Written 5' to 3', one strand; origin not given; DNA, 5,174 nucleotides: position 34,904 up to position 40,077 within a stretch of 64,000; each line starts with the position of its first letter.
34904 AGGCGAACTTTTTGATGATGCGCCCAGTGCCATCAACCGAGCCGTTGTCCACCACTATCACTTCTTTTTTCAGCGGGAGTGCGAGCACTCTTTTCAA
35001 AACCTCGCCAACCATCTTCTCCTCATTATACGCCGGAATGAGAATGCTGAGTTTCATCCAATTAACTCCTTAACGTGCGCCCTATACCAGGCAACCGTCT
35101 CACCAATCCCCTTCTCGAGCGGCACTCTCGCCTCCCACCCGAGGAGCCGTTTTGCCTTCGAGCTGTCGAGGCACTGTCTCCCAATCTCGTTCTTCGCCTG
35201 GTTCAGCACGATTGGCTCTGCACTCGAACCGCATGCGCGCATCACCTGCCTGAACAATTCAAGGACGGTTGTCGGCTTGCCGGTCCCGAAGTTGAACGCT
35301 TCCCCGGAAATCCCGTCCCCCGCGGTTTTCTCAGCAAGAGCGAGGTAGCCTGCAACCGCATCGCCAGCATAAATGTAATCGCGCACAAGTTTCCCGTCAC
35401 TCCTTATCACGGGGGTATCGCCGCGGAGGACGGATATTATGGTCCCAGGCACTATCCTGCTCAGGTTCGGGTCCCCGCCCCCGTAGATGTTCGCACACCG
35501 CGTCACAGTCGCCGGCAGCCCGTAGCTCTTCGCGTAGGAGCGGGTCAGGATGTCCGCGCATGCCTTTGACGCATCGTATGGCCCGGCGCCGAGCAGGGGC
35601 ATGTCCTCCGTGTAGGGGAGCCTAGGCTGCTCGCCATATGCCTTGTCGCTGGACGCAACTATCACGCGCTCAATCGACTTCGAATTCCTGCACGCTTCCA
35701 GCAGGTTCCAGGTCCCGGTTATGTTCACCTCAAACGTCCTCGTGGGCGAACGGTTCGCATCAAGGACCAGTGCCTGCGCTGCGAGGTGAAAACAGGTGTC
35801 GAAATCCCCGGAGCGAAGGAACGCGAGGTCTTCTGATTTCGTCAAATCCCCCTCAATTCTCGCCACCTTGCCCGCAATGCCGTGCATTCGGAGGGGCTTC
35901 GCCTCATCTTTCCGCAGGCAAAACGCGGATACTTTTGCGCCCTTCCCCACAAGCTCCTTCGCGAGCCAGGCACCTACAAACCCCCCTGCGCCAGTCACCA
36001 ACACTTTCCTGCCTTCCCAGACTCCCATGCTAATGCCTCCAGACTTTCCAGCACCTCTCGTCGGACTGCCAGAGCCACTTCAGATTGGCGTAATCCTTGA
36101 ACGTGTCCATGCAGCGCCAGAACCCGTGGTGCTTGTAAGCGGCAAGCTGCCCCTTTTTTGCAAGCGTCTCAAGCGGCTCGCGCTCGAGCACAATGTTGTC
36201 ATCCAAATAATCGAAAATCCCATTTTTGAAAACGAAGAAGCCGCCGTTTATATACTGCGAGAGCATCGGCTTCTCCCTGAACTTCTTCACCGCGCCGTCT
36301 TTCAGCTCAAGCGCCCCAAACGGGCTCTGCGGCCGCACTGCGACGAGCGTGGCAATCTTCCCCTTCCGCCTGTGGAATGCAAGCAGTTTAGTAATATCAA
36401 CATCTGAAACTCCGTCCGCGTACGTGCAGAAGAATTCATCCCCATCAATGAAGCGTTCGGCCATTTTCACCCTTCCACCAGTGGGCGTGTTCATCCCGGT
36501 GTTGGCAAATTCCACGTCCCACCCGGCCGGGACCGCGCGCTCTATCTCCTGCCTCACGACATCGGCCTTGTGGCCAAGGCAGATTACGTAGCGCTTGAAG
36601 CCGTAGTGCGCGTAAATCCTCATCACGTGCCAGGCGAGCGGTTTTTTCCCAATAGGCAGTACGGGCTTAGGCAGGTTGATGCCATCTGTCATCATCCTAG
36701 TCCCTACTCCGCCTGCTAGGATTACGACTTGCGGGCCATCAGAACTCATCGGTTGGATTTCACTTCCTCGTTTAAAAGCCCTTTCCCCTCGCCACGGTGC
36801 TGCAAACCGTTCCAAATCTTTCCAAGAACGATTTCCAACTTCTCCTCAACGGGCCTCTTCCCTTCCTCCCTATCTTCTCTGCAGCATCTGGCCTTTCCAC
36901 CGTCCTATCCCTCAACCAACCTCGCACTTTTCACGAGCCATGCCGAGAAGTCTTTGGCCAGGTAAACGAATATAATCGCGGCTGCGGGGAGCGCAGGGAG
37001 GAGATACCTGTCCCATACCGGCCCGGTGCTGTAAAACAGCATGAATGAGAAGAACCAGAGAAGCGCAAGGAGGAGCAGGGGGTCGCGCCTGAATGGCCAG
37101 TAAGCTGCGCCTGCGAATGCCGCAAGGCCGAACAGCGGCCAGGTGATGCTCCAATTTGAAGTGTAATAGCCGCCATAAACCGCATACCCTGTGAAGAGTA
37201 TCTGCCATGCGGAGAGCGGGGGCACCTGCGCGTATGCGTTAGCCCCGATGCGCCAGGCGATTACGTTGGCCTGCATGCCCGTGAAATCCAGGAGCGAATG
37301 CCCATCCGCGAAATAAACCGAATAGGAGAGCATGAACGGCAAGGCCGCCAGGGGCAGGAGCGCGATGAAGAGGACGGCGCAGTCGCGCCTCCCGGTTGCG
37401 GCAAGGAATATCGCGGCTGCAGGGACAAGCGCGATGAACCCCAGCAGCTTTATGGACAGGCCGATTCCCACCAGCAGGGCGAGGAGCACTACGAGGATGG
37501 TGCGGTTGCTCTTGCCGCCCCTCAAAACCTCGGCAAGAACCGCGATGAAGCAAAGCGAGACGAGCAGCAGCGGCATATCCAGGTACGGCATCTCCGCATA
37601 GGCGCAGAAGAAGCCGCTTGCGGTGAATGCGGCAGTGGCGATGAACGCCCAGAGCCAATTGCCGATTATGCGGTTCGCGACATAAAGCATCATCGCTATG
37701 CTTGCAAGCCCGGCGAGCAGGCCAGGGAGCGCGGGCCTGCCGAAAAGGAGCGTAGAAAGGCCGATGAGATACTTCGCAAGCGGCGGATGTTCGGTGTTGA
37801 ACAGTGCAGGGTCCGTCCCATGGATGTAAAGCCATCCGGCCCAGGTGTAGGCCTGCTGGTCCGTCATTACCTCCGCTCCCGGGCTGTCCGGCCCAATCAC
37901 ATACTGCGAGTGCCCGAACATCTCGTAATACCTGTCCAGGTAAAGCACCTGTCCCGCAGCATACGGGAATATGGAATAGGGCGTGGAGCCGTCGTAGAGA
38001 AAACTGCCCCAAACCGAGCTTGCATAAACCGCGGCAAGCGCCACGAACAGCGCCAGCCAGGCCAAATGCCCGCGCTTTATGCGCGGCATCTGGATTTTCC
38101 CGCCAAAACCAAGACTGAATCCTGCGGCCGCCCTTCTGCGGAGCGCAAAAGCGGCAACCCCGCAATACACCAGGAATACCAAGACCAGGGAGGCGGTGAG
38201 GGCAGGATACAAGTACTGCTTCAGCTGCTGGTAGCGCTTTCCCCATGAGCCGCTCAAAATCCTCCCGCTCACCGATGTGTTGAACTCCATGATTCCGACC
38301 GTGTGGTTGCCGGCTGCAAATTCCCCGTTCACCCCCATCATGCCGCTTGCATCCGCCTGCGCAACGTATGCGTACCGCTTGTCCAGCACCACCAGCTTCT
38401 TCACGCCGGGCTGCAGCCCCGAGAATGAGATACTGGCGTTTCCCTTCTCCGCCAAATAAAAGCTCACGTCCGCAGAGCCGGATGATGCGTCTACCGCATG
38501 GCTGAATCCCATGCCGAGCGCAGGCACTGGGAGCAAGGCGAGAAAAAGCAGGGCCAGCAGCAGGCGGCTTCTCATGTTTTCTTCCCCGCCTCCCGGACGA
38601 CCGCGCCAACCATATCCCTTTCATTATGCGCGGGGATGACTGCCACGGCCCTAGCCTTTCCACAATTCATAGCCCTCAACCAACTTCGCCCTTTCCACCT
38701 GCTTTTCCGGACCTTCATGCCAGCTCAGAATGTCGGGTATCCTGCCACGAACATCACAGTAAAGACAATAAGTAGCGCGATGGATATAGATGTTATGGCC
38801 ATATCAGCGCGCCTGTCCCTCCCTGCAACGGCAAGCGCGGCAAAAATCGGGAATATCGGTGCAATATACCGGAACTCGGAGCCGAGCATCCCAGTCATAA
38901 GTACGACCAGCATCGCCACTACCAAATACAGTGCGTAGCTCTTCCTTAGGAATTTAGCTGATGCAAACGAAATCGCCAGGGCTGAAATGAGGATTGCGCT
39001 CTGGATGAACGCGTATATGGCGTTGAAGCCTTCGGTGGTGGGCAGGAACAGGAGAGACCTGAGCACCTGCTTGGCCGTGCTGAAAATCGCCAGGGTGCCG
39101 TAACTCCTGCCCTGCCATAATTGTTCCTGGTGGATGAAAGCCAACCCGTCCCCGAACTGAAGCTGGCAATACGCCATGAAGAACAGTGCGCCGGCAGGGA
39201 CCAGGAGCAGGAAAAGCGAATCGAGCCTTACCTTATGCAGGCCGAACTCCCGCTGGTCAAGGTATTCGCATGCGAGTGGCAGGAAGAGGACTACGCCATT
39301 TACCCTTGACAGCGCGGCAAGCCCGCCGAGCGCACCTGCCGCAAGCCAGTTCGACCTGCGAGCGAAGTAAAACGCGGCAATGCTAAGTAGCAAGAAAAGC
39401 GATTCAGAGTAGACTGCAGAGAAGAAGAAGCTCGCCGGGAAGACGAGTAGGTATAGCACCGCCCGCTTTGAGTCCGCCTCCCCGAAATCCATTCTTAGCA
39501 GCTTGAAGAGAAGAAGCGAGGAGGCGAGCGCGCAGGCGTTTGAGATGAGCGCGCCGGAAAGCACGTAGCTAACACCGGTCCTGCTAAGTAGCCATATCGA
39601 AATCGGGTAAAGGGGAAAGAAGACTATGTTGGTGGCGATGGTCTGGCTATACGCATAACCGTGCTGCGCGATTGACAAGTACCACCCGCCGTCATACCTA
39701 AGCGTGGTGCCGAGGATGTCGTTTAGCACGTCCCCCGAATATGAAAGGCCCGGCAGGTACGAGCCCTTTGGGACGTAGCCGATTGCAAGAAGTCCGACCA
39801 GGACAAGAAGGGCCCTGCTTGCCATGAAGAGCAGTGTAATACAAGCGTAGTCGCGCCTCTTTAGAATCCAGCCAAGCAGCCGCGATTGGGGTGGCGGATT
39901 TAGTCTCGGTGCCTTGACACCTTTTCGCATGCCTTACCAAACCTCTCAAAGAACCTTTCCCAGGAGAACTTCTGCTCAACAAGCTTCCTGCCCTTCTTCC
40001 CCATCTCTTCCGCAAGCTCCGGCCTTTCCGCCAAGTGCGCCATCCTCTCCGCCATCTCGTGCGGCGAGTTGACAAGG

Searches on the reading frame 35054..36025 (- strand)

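Call 71: search_protein_families(library=pfam, proteins=[window:35054-36025:-], max_evalue=0.00001)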
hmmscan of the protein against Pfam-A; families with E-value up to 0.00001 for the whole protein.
window:35054-36025:- (323 aa): 8 families
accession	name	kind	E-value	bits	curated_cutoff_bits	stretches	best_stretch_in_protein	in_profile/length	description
PF16363.11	GDP_Man_Dehyd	-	1.6e-48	166.3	27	1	9-309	1-331/332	GDP-mannose 4,6 dehydratase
PF01370.27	Epimerase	-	1.6e-48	165.7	20.9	1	8-245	1-238/240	NAD dependent epimerase/dehydratase family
PF01073.25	3Beta_HSD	-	4e-16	59.3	22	1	9-270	1-273/280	3-beta hydroxysteroid dehydrogenase/isomerase family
PF02719.21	Polysacc_synt_2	-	1.6e-12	47.6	20.2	1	8-270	1-252/293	Polysaccharide biosynthesis protein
PF07993.18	NAD_binding_4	-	5.1e-12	45.9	20.1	1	10-196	1-227/258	Male sterility protein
PF04321.23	RmlD_sub_bind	-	2.4e-11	43.7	27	1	7-190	2-161/287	RmlD substrate binding domain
PF00106.31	adh_short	-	1.4e-06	28.4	26.6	0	7-168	2-167/195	short chain dehydrogenase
PF13460.12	NAD_binding_10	-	6.9e-06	26.5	27.2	1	12-163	1-134/184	NAD(P)H-binding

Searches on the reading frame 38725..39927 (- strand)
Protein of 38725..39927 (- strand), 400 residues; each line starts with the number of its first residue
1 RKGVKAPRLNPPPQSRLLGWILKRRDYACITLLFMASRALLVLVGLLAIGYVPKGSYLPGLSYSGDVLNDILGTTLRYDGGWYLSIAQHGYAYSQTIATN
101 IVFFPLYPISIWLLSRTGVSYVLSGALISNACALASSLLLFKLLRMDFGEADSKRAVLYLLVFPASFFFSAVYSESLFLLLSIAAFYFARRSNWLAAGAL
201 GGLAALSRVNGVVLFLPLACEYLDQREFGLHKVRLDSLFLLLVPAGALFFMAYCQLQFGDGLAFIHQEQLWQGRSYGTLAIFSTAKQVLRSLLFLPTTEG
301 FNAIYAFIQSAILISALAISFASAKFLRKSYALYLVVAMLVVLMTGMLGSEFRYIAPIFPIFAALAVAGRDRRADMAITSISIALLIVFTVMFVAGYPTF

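Call 71: search_protein_families(library=pfam, proteins=[window:38725-39927:-], max_evalue=0.00001)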
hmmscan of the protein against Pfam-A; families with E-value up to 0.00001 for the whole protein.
window:38725-39927:- (400 aa): 2 families
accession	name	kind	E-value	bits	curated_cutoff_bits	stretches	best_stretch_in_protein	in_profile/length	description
PF04188.19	Mannosyl_trans2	-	6.3e-10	39.4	22.4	1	67-234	50-225/443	Mannosyltransferase (PIG-V)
PF13231.12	PMT_2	-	9.5e-06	26.3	26.1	1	122-234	21-139/160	Dolichyl-phosphate-mannose-protein mannosyltransferase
